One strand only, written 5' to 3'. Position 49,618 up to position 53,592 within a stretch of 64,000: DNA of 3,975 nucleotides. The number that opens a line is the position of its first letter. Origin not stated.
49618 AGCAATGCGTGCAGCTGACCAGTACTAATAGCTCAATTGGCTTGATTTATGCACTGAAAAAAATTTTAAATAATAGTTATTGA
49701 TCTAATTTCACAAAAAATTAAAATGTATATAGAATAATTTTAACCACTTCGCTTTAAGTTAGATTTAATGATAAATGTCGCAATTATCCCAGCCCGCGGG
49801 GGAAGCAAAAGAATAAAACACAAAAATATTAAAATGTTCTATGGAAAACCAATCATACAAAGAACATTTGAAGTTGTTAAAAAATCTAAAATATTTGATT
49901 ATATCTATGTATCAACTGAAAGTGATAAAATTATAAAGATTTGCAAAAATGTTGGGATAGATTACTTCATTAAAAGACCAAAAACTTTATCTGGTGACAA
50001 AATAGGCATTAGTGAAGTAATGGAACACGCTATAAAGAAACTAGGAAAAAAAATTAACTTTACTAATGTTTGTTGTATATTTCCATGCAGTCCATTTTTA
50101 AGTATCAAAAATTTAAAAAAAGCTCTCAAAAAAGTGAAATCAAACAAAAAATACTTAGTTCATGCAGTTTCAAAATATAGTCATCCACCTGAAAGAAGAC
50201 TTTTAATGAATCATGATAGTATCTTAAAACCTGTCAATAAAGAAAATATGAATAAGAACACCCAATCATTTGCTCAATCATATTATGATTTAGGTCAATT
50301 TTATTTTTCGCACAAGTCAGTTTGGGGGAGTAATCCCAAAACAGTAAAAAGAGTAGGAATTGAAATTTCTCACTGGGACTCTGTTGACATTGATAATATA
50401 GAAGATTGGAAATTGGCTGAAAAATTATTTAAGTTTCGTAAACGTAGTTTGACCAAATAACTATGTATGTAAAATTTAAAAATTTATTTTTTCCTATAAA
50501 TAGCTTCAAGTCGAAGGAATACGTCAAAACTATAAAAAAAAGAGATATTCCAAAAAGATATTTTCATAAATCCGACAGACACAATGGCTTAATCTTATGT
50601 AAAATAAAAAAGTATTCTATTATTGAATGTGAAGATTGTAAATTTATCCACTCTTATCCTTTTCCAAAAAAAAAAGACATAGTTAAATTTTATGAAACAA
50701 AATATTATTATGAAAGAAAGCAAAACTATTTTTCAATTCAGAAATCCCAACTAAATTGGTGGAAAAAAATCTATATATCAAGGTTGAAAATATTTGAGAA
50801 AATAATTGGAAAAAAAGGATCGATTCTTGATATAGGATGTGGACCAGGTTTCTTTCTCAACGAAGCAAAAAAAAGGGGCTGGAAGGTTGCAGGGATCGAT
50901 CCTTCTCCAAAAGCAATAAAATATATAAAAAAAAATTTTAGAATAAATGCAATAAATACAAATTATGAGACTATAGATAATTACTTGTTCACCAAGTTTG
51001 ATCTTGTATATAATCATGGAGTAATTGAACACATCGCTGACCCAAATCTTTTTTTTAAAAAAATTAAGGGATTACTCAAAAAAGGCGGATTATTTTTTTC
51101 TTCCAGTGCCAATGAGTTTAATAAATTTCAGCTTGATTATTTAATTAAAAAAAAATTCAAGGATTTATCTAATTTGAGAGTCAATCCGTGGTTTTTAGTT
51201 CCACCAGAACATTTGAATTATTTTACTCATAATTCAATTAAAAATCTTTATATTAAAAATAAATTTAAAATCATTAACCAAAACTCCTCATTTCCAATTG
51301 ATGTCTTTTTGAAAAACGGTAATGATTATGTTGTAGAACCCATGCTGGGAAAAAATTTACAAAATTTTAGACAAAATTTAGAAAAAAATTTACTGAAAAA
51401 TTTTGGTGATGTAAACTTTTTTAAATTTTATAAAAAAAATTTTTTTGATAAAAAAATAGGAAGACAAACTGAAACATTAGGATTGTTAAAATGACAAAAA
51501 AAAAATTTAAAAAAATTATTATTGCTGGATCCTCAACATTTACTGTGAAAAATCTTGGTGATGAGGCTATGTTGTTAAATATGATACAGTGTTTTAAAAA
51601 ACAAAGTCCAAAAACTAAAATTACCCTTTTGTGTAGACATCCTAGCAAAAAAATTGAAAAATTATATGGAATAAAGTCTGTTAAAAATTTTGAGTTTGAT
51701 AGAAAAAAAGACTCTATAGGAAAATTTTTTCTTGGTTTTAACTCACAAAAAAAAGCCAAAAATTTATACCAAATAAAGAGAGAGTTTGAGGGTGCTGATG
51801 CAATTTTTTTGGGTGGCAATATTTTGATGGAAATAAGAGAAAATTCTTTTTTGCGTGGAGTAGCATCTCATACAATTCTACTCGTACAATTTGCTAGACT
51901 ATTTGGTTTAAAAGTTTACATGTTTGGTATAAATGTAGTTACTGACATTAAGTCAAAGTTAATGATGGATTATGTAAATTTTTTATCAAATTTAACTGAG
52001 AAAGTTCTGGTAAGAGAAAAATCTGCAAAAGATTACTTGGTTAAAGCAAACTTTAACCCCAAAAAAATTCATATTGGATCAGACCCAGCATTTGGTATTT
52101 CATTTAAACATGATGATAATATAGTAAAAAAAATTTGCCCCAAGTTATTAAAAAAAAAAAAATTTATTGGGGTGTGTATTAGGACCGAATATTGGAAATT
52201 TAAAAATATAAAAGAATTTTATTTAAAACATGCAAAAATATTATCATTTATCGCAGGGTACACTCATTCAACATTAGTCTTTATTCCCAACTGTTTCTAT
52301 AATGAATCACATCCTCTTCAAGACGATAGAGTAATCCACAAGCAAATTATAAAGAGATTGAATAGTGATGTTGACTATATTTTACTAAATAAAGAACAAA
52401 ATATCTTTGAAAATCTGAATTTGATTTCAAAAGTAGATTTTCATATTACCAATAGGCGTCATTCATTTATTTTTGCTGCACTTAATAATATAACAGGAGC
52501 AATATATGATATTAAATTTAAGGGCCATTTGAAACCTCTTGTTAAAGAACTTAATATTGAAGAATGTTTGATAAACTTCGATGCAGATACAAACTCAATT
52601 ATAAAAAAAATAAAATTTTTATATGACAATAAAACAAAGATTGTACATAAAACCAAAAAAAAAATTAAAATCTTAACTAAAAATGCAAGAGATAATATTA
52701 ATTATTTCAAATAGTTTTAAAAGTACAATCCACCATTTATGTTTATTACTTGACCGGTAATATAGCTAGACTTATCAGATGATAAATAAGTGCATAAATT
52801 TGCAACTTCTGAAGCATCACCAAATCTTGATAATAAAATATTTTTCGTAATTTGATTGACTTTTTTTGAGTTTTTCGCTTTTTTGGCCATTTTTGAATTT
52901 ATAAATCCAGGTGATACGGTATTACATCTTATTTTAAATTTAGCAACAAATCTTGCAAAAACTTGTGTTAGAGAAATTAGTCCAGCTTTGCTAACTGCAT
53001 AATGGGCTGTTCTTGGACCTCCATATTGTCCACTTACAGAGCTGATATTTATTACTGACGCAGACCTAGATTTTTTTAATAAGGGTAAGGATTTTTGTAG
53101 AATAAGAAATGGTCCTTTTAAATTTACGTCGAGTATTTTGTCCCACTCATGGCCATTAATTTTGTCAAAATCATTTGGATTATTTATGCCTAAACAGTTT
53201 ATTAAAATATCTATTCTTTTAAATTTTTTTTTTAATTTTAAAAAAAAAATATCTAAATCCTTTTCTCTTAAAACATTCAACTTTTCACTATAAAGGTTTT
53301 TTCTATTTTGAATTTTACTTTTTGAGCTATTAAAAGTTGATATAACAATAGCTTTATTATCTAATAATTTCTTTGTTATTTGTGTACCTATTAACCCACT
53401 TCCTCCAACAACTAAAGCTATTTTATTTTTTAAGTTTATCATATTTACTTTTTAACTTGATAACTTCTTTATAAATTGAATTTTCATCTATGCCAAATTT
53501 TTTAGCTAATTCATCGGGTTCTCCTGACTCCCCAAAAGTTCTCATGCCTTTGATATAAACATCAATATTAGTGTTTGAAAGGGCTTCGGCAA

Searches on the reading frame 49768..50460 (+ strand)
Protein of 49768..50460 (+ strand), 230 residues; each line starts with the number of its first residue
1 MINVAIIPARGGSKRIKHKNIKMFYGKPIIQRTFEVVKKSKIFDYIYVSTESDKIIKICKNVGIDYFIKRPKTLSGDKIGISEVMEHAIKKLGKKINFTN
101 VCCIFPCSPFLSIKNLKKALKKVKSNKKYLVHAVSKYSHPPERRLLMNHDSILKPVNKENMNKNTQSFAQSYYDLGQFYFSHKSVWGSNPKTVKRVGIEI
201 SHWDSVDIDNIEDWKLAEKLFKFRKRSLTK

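Call 13: search_protein_families(library=pfam, proteins=[window:49768-50460:+])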
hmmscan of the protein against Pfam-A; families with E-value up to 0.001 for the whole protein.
window:49768-50460:+ (230 aa): 1 family
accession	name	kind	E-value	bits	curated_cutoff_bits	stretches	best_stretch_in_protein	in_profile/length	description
PF02348.25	CTP_transf_3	-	3.8e-27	96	22.6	1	4-212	1-203/217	Cytidylyltransferase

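Call 49: find_homologous_proteins(query=window:49768-50460:+, max_evalue=1e-30)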
Query window:49768-50460:+ (230 aa): 3371 proteins with E <= 1e-30 among 8000 candidates; the best 120 are listed.
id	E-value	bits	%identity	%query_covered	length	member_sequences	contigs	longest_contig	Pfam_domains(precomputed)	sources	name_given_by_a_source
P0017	4.5e-139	479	93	100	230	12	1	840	PF02348.26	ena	-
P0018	6.0e-112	391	76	98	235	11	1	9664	PF02348.26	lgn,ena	-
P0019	1.2e-88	315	65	98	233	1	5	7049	PF02348.26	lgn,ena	-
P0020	3.9e-88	313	62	97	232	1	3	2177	PF02348.26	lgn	-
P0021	4.0e-88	313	60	98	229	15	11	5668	PF02348.26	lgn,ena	-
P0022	6.6e-88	312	63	99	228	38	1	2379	PF02348.26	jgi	-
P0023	1.2e-87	311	63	94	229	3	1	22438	PF02348.26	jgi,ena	-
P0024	1.9e-87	311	62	100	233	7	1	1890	PF02348.26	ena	-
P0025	1.1e-85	305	61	99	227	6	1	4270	PF02348.26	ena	-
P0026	8.0e-83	295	60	100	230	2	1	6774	PF02348.26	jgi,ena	-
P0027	9.3e-82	292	59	96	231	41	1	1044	PF02348.26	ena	-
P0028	1.7e-81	291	62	98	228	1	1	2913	PF02348.26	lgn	-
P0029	5.3e-80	286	60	96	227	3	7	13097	PF02348.26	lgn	-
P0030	1.1e-79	285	57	100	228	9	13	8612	PF02348.26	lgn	-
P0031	4.7e-79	283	57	93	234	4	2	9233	PF02348.26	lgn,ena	-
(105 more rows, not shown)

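Call 50: find_encoding_contigs(protein=P0018, flank=10000, max_places=3)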
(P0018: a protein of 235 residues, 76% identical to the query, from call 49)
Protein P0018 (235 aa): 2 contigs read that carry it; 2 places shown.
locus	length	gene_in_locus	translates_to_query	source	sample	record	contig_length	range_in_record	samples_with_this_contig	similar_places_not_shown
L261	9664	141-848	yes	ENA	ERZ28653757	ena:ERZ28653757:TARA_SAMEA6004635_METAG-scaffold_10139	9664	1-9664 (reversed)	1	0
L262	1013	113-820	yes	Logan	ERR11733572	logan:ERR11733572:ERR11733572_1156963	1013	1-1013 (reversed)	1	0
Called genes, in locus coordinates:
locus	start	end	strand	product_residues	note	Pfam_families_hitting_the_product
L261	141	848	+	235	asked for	PF02348:CTP_transf_3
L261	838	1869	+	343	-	PF05175:MTS (faint), PF13489:Methyltransf_23, PF13847:Methyltransf_31, PF08241:Methyltransf_11, PF08242:Methyltransf_12, PF13649:Methyltransf_25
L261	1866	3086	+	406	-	PF04230:PS_pyruv_trans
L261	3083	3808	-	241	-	PF00106:adh_short, PF08659:KR, PF01370:Epimerase (weak), PF13561:adh_short_C2, PF23441:SDR (weak)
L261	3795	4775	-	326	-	PF02779:Transket_pyr, PF17147:PFOR_II (faint), PF02780:Transketolase_C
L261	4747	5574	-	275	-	PF00456:Transketolase_N, PF13292:DXP_synthase_N (weak)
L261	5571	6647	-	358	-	-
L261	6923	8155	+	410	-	PF01071:GARS_A (weak), PF02655:ATP-grasp_3, PF13535:ATP-grasp_4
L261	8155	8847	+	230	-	PF04029:2-ph_phosp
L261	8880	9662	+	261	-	?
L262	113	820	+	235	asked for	PF02348:CTP_transf_3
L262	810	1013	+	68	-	?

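Call 51: find_encoding_contigs(protein=P0017, flank=3000, max_places=3)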
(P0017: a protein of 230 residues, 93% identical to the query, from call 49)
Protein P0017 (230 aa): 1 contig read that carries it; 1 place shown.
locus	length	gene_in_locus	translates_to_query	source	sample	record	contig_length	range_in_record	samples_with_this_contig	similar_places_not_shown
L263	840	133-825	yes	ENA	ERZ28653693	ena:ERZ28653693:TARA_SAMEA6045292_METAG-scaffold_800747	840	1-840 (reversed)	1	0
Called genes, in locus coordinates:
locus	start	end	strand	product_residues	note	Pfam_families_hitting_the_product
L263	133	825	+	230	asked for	PF02348:CTP_transf_3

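Call 52: find_encoding_contigs(protein=P0023, flank=10000, max_places=3)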
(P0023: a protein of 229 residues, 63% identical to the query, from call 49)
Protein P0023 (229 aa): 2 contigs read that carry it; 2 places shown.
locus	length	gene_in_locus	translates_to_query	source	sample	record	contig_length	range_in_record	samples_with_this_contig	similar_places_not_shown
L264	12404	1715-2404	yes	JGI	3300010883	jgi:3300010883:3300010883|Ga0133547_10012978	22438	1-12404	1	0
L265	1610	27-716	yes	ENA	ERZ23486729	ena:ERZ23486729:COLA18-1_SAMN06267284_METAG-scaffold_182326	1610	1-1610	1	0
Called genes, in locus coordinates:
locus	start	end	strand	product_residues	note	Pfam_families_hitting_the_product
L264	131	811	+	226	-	PF05711:TylF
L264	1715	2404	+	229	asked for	PF02348:CTP_transf_3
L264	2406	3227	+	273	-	PF13469:Sulfotransfer_3 (faint)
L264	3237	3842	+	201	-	-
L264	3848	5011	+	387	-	PF13489:Methyltransf_23, PF01728:FtsJ (weak), PF08241:Methyltransf_11, PF08242:Methyltransf_12 (weak), PF13649:Methyltransf_25 (weak)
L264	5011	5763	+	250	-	PF00106:adh_short, PF08659:KR, PF23441:SDR (weak), PF01370:Epimerase (weak), PF13561:adh_short_C2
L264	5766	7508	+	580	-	PF13292:DXP_synthase_N, PF00456:Transketolase_N, PF02775:TPP_enzyme_C (weak), PF13292:DXP_synthase_N (weak), PF02779:Transket_pyr, PF02780:Transketolase_C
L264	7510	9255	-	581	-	PF14397:ATPgrasp_ST (weak), PF02655:ATP-grasp_3, PF13535:ATP-grasp_4, PF18603:LAL_C2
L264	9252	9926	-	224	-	PF13489:Methyltransf_23, PF07021:MetW (faint), PF08241:Methyltransf_11, PF13649:Methyltransf_25 (faint), PF13847:Methyltransf_31 (weak)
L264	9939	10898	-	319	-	-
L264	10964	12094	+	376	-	PF27908:Lept_O_ant_chp1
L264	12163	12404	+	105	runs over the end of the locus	PF13412:HTH_24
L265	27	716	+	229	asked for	PF02348:CTP_transf_3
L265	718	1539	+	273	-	PF13469:Sulfotransfer_3 (faint)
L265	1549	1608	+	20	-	?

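Call 60: search_protein_families(library=ncbifam, proteins=[window:49768-50460:+], max_evalue=0.001)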
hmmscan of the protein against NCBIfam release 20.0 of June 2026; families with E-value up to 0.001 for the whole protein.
window:49768-50460:+ (230 aa): 6 families
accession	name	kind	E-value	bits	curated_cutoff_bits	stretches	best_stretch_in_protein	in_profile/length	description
TIGR03584.1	PseF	equivalog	2e-60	204.2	205.7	1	4-222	1-221/222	pseudaminic acid cytidylyltransferase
NF003952.0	PRK05450.1-5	subfamily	1.3e-15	57.3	193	1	4-136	4-130/250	3-deoxy-manno-octulosonate cytidylyltransferase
NF009905.0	PRK13368.1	subfamily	7.3e-13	48.4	255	1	3-136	3-127/243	3-deoxy-manno-octulosonate cytidylyltransferase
NF003950.0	PRK05450.1-3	subfamily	4.5e-12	45.8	234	1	3-152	3-132/248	3-deoxy-manno-octulosonate cytidylyltransferase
NF003948.0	PRK05450.1-1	equivalog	2.2e-10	40.1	281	1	4-140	7-137/248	3-deoxy-manno-octulosonate cytidylyltransferase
TIGR00466.1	kdsB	equivalog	5.3e-09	35.8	155.2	1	3-90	3-89/241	3-deoxy-manno-octulosonate cytidylyltransferase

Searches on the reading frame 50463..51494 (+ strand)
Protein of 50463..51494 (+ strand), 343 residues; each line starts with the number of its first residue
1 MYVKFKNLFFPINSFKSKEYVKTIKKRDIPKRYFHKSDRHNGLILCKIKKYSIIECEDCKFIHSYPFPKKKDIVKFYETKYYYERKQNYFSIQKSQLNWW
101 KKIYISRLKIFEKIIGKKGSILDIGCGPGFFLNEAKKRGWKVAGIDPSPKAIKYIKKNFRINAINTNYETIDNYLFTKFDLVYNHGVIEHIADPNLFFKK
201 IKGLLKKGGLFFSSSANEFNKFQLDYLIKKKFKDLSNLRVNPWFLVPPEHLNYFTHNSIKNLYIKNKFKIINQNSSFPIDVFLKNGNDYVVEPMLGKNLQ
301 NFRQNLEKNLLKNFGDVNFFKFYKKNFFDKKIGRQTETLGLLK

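Call 13: search_protein_families(library=pfam, proteins=[window:50463-51494:+])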
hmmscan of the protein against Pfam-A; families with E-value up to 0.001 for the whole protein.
window:50463-51494:+ (343 aa): 11 families
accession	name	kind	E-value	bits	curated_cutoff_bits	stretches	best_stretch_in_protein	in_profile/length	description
PF13489.12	Methyltransf_23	-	4.1e-22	79.1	27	1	111-271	17-162/164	Methyltransferase domain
PF08241.18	Methyltransf_11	-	5.8e-18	65.8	21.2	1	122-212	1-94/95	Methyltransferase domain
PF13847.12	Methyltransf_31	-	3.4e-17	62.9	27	1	117-234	3-128/145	Methyltransferase domain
PF08242.18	Methyltransf_12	-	3.9e-15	56.8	30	1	122-211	1-98/98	Methyltransferase domain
PF13649.12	Methyltransf_25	-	6.8e-15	56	27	1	121-209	1-97/97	Methyltransferase domain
PF02353.26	CMAS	-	2e-07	31.1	27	1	110-218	54-169/273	Mycolic acid cyclopropane synthetase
PF06325.19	PrmA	-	3.2e-06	27.3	22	1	108-215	152-260/296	Ribosomal protein L11 methyltransferase (PrmA)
PF02475.24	TRM5-TYW2_MTfase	-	1.6e-05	25.4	28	1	92-211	12-133/164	TRM5/TYW2 methyltransferase domain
PF01728.25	FtsJ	-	7.4e-05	23.2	24.1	1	113-184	17-97/181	FtsJ-like methyltransferase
PF08003.17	Methyltransf_9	-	8.2e-05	22.2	23.8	1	117-210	115-214/315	Protein of unknown function (DUF1698)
PF05175.20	MTS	-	0.00024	21.2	23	1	114-181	30-101/170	Methyltransferase small domain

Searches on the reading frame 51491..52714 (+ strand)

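Call 13: search_protein_families(library=pfam, proteins=[window:51491-52714:+])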
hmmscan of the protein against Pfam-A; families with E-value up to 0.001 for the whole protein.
window:51491-52714:+ (407 aa): 1 family
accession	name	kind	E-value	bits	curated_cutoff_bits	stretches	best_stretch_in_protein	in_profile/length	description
PF04230.19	PS_pyruv_trans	-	4.9e-20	73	25.3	1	21-334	1-271/280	Polysaccharide pyruvyl transferase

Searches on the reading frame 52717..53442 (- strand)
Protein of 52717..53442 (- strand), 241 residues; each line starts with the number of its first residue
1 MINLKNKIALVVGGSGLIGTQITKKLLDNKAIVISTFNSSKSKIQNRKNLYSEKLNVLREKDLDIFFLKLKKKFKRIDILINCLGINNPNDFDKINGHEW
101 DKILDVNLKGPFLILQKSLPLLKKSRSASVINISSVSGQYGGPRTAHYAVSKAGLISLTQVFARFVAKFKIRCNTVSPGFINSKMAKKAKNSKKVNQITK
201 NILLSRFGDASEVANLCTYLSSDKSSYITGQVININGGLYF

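Call 13: search_protein_families(library=pfam, proteins=[window:52717-53442:-])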
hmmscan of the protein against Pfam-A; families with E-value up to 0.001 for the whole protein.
window:52717-53442:- (241 aa): 5 families
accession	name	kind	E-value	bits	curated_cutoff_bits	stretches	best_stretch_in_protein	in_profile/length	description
PF13561.12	adh_short_C2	-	8.8e-51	173.2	27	1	18-239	8-235/236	Enoyl-(Acyl carrier protein) reductase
PF00106.31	adh_short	-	6.5e-39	133.9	26.6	1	7-191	1-192/195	short chain dehydrogenase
PF01370.27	Epimerase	-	5.8e-06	26.3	20.9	1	9-180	1-181/240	NAD dependent epimerase/dehydratase family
PF08659.16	KR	-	1.4e-05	25.5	22.6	1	10-153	4-154/180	KR domain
PF23441.1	SDR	-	0.0001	22.2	27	1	107-240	122-256/258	SDR-like rossmann domain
